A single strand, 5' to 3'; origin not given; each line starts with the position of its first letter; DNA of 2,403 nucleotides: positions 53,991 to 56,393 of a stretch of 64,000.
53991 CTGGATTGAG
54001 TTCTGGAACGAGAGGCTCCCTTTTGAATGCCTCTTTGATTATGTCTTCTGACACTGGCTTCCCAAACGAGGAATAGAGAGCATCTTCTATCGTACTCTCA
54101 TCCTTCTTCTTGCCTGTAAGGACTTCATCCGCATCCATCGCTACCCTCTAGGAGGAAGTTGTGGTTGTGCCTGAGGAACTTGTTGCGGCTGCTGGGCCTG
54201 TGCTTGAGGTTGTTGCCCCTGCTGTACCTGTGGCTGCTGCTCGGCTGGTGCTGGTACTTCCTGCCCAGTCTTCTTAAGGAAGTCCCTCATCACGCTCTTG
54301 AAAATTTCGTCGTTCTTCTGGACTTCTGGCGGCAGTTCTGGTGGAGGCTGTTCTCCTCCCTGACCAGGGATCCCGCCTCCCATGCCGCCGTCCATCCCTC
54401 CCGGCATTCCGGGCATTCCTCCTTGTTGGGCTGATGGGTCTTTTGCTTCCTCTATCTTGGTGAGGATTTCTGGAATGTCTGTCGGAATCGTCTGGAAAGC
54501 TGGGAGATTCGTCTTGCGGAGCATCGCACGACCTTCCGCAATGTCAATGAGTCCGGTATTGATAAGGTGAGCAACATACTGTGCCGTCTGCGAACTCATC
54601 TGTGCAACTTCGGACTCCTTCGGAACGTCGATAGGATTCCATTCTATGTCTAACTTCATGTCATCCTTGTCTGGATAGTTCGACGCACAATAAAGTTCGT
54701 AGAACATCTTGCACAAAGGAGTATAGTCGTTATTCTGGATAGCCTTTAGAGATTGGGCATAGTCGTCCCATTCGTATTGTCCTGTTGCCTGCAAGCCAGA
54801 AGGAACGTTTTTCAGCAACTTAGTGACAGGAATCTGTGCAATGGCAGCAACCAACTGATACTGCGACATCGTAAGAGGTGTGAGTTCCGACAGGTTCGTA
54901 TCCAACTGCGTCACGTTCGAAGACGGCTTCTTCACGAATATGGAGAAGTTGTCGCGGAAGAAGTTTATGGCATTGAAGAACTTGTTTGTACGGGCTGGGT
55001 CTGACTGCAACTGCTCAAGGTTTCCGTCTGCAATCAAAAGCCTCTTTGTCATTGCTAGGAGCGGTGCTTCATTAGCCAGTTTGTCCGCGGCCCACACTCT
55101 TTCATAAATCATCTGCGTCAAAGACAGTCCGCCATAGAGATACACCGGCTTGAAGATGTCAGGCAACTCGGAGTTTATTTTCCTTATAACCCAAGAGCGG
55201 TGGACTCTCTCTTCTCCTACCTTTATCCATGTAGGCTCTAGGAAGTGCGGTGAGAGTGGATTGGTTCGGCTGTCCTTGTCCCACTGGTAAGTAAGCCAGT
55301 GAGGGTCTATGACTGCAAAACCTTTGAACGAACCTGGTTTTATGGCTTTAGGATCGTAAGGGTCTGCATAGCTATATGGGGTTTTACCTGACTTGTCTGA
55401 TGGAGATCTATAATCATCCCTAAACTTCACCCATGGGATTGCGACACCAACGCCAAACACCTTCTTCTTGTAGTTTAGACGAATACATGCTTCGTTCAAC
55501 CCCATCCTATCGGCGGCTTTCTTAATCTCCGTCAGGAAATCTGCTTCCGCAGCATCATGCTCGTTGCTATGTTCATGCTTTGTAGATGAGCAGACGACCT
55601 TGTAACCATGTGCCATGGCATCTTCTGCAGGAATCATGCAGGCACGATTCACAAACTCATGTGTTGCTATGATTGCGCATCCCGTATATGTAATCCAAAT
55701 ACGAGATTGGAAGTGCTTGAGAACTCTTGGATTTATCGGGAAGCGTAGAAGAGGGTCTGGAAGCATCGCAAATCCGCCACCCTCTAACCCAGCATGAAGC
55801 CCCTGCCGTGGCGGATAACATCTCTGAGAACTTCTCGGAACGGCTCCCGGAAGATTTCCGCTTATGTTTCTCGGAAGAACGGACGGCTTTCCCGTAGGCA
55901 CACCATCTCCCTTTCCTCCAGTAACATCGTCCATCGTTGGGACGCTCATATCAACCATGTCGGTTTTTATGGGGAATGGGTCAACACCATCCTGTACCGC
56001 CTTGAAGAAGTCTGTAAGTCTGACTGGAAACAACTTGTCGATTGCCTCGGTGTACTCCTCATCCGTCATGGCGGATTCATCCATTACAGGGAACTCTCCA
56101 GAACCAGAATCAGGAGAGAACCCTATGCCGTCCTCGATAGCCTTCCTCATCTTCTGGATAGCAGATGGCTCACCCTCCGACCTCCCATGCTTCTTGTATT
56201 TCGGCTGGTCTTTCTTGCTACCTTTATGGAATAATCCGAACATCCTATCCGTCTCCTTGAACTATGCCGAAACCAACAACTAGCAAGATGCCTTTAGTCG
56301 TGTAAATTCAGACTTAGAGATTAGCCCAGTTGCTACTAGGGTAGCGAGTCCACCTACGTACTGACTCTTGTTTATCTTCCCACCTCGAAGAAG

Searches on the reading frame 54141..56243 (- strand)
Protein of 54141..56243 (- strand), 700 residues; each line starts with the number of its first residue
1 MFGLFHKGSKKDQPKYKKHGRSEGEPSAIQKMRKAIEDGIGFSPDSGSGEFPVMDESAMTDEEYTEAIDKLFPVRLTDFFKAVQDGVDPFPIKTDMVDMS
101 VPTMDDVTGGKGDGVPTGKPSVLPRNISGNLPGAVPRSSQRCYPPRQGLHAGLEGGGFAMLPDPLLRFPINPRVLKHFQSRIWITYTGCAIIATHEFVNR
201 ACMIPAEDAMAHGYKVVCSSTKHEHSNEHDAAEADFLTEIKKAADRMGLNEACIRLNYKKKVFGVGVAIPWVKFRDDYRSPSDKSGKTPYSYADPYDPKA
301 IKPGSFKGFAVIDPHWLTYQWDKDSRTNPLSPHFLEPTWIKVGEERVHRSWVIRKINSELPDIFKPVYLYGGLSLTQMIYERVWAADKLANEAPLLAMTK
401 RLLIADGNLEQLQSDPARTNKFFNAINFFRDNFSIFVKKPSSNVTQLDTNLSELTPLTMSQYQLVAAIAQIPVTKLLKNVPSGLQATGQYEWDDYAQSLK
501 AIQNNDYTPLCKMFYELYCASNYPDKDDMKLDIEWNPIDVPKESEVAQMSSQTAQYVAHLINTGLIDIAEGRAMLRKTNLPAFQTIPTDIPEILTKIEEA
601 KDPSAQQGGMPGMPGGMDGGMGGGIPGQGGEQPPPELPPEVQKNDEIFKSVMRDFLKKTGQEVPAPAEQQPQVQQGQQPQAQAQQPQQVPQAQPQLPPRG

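Call 10: search_protein_families(library=phrogs, proteins=[window:54141-56243:-], max_evalue=0.00001)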
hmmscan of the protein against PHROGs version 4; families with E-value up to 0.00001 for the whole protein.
window:54141-56243:- (700 aa): 5 families
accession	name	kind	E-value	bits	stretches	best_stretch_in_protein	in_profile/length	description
phrog_4660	-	head and packaging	5.5e-78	264.1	1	176-588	101-489/765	minor head protein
phrog_146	-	head and packaging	1.3e-63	216.8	1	184-618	52-461/587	portal protein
phrog_15528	-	head and packaging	3e-17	63.3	1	294-570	148-445/794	portal protein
phrog_30637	-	unknown function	5.7e-12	45.3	1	346-595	4-258/1119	-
phrog_12751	-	unknown function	6.1e-08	33.2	1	434-578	78-221/283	-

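Call 12: find_related_loci(query=window:54141-56243:-, collection=viral_contigs, flank=10000)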
Query window:54141-56243:- (700 aa) in viral_contigs; peptide patterns used: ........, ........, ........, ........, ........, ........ (x = any residue, [..] = any of these).
6 stretches matched a pattern; 4 encode a relative of the query (tblastn E <= 1e-3); 4 distinct loci.
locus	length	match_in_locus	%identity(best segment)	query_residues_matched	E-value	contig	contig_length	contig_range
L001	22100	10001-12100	99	1-700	0e+0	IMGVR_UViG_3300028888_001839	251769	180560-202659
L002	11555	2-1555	99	183-700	0e+0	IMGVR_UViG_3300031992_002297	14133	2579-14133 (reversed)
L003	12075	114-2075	78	1-656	0e+0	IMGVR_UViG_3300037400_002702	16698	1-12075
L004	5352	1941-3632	62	1-603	0e+0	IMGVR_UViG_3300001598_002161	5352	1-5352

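Call 27: find_related_loci(query=A3, collection=viral_contigs, flank=10000)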
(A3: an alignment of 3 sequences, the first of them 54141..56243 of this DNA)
Query A3 (700 aa) in viral_contigs; peptide patterns used: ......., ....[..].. (x = any residue, [..] = any of these).
65 stretches matched a pattern; 5 encode a relative of the query (tblastn E <= 1e-3); 5 distinct loci.
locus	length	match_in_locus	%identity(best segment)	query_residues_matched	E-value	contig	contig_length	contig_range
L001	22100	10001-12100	99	1-700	0e+0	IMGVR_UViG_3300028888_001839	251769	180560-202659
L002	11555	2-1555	99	183-700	0e+0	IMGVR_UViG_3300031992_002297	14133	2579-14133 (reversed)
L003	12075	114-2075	78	1-656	0e+0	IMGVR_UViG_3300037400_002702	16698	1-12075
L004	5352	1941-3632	62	1-603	0e+0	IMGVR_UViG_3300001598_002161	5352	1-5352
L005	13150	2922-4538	57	59-606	0e+0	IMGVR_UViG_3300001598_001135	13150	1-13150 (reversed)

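Call 28: find_related_loci(query=A3, collection=metagenome_contigs, flank=10000)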
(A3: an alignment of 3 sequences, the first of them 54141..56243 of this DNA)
Query A3 (700 aa) in metagenome_contigs; peptide patterns used: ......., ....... (x = any residue, [..] = any of these).
600 stretches matched a pattern (row limit reached: there are more); 2 encode a relative of the query (tblastn E <= 1e-3); 2 distinct loci.
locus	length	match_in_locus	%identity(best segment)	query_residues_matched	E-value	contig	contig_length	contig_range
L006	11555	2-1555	99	183-700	0e+0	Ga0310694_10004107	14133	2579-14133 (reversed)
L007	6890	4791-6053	52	170-604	3e-156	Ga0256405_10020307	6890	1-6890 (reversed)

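Call 78: find_homologous_proteins(query=window:54141-56243:-, max_evalue=1e-50)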
Query window:54141-56243:- (700 aa): 413 proteins with E <= 1e-50 among 8000 candidates; the best 120 are listed.
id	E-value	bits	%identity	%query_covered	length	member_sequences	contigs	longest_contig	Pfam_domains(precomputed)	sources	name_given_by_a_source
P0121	0.0e+0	1618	99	100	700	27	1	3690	PF06381.17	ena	-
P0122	0.0e+0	1453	89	98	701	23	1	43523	PF06381.17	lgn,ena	-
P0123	0.0e+0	1421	89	94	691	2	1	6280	PF06381.17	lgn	-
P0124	0.0e+0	1418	89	95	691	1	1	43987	PF06381.17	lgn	-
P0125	0.0e+0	1401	86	99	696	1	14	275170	PF06381.17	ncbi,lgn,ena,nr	ncbi:MAG: DUF1073 domain-containing protein [Prevotella sp.]|nr:DUF1073 domain-containing protein [P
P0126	0.0e+0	1379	86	95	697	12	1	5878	PF06381.17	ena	-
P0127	0.0e+0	1370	87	95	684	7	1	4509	PF06381.17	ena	-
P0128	0.0e+0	1363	86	96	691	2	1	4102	PF06381.17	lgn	-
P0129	0.0e+0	1343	84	98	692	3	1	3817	PF06381.17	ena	-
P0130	0.0e+0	1299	82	95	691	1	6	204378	PF06381.17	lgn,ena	-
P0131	0.0e+0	1274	82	95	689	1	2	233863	PF06381.17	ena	-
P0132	0.0e+0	1270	78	98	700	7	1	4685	PF06381.17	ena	-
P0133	0.0e+0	1268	80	95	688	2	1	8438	PF06381.17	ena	-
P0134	0.0e+0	1256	79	97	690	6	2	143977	PF06381.17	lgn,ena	-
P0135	0.0e+0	1244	77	94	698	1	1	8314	PF06381.17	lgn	-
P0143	0.0e+0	1199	77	96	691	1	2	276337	PF06381.17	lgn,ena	-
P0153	0.0e+0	1164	76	94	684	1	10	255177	PF06381.17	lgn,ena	-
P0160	0.0e+0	1091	72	93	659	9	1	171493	PF06381.17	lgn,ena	-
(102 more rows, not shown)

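Call 79: find_encoding_contigs(protein=P0122, flank=10000, max_places=1)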
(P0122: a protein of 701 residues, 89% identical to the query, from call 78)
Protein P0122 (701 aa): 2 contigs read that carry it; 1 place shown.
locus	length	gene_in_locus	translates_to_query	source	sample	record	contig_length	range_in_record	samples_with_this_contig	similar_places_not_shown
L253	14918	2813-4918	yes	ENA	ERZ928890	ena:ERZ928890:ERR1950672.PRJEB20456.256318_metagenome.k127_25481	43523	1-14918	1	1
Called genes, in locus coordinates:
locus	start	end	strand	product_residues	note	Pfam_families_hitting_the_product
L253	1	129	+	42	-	?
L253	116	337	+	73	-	-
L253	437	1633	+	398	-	PF01385:OrfB_IS605, PF07282:Cas12f1-like_TNB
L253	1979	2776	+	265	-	-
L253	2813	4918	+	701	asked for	PF06381:Phage_portal_3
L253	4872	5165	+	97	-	-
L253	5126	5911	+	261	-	-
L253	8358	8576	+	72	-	-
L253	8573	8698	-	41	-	-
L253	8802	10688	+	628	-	-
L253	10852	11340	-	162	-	-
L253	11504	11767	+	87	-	-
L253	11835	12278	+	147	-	-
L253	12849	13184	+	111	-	-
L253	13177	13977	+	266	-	PF00149:Metallophos, PF12850:Metallophos_2 (weak)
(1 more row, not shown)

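Call 80: find_encoding_contigs(protein=P0125, flank=10000, max_places=1)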
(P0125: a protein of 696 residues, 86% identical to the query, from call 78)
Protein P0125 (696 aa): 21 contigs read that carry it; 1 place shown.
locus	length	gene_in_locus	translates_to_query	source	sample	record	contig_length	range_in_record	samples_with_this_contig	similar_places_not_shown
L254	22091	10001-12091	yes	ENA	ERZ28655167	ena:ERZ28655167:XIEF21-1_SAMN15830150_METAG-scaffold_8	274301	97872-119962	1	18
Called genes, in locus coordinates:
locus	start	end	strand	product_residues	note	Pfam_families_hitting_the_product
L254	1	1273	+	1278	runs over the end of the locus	PF00145:DNA_methylase, PF07591:PT-HINT (faint), PF14623:Vint (weak), PF14890:Intein_splicing, PF14528:LAGLIDADG_3 (weak)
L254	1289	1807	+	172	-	-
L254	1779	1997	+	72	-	-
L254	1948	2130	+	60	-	-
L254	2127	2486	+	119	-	-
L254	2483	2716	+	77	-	-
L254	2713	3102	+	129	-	-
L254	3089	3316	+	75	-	-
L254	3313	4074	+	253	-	-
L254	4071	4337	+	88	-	-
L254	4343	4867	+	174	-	-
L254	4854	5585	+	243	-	PF04466:Terminase_3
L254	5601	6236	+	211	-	-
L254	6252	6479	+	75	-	PF23835:DUF7205 (weak)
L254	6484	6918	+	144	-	-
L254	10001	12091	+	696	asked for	PF06381:Phage_portal_3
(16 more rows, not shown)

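Call 81: find_encoding_contigs(protein=P0130, flank=10000, max_places=1)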
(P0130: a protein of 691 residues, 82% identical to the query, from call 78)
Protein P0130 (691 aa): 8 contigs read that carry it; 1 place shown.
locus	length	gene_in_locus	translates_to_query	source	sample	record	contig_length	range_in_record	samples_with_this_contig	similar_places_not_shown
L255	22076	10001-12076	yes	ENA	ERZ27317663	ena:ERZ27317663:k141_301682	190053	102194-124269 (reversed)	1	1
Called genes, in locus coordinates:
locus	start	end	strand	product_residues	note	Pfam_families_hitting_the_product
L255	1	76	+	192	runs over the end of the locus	-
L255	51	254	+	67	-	-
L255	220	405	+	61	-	-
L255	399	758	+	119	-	-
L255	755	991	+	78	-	-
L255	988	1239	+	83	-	-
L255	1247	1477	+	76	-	-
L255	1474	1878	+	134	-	-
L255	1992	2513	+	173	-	-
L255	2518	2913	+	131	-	-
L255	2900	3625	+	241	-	PF04466:Terminase_3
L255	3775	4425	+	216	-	-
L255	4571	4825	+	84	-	-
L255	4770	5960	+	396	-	PF09588:YqaJ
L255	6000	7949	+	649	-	PF03837:RecT, PF14528:LAGLIDADG_3 (faint)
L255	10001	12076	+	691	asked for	PF06381:Phage_portal_3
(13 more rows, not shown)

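Call 82: find_encoding_contigs(protein=P0131, flank=10000, max_places=1)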
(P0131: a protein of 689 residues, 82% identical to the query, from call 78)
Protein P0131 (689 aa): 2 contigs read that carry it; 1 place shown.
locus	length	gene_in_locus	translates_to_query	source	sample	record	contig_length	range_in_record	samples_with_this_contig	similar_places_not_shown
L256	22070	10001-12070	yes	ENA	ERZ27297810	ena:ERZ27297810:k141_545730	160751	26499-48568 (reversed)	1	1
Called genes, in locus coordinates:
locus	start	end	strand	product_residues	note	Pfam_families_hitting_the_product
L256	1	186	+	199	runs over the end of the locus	-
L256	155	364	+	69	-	-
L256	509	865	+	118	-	-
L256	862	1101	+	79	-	-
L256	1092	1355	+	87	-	-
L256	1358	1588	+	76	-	-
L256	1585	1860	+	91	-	-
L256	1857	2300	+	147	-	-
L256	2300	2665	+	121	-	-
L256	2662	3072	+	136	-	-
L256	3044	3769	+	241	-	PF04466:Terminase_3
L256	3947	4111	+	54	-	-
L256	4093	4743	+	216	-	-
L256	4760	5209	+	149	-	-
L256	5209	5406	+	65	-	-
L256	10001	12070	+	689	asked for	PF06381:Phage_portal_3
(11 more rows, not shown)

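Call 83: find_encoding_contigs(protein=P0134, flank=10000, max_places=1)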
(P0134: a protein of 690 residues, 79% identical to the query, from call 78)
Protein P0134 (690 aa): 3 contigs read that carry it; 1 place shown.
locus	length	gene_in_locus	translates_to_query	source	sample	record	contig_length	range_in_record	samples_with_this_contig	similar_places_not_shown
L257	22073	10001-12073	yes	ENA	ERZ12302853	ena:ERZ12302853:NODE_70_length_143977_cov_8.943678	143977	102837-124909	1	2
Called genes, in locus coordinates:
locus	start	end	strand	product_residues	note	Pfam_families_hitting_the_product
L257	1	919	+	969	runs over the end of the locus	PF00145:DNA_methylase (weak), PF14890:Intein_splicing (faint), PF13403:Hint_2 (faint), PF00145:DNA_methylase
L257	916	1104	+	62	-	-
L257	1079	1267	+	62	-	-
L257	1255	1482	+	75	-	-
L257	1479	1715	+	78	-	-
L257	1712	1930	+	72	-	-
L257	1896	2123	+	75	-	-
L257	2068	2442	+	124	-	-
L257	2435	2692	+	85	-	-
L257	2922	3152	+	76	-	-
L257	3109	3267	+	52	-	-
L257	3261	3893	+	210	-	-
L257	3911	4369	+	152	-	-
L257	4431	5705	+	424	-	PF12323:HTH_OrfB_IS605, PF01385:OrfB_IS605, PF07282:Cas12f1-like_TNB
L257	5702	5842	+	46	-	-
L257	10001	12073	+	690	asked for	PF06381:Phage_portal_3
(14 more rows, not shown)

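Call 84: find_encoding_contigs(protein=P0143, flank=10000, max_places=1)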
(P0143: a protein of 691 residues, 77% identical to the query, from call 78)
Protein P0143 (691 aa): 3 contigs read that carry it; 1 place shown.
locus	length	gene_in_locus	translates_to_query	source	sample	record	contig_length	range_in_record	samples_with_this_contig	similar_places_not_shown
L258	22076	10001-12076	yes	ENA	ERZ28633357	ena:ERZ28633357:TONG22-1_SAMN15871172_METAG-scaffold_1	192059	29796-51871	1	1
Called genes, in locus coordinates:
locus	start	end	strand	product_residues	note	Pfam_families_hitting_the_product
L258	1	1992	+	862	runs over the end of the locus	PF00145:DNA_methylase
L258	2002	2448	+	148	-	-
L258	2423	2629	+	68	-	-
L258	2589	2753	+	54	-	-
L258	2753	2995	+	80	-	-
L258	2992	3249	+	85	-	-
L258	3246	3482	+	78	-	-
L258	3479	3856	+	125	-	-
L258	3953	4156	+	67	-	-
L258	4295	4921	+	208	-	-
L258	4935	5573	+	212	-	-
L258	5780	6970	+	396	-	PF09588:YqaJ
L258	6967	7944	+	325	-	PF03837:RecT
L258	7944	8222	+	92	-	-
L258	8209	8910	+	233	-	-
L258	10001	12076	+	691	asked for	PF06381:Phage_portal_3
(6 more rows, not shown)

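Call 85: find_encoding_contigs(protein=P0153, flank=10000, max_places=1)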
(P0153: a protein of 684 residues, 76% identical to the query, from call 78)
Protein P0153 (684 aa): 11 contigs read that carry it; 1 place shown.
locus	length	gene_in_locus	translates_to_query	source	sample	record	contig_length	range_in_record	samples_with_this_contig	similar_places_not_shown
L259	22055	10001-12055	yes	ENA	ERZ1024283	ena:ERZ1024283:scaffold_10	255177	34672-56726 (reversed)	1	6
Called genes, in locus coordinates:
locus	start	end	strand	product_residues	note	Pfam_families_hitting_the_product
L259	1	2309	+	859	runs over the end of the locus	PF00145:DNA_methylase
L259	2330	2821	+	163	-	-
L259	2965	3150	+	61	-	-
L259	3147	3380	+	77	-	-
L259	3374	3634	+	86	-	-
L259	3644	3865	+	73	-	-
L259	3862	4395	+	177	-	-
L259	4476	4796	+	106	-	-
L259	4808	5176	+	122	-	-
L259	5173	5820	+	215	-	-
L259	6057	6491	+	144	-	-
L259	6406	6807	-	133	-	-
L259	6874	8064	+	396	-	PF09588:YqaJ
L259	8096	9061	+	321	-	PF03837:RecT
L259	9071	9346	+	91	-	-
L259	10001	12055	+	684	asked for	PF06381:Phage_portal_3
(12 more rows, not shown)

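Call 86: find_encoding_contigs(protein=P0160, flank=10000, max_places=1)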
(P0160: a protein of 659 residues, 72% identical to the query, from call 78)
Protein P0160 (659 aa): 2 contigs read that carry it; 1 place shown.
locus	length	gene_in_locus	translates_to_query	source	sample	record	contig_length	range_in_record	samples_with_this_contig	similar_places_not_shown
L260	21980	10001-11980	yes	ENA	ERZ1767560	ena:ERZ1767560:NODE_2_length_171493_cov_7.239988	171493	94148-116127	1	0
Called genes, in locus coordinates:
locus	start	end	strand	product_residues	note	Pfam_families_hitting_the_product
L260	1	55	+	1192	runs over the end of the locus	PF00145:DNA_methylase (weak), PF14890:Intein_splicing (faint), PF13403:Hint_2 (weak), PF14528:LAGLIDADG_3 (faint), PF00145:DNA_methylase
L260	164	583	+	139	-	-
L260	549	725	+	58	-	-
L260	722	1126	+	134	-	-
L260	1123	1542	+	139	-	-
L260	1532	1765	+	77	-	-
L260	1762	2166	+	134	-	-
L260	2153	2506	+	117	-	-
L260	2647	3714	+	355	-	PF01547:SBP_bac_1 (weak), PF13416:SBP_bac_8, PF13531:SBP_bac_11 (faint), PF13343:SBP_bac_6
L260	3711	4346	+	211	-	-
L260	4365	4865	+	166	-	-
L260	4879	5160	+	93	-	-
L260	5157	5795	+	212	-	-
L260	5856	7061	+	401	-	PF09588:YqaJ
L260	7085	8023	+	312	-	PF03837:RecT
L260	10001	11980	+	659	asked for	PF06381:Phage_portal_3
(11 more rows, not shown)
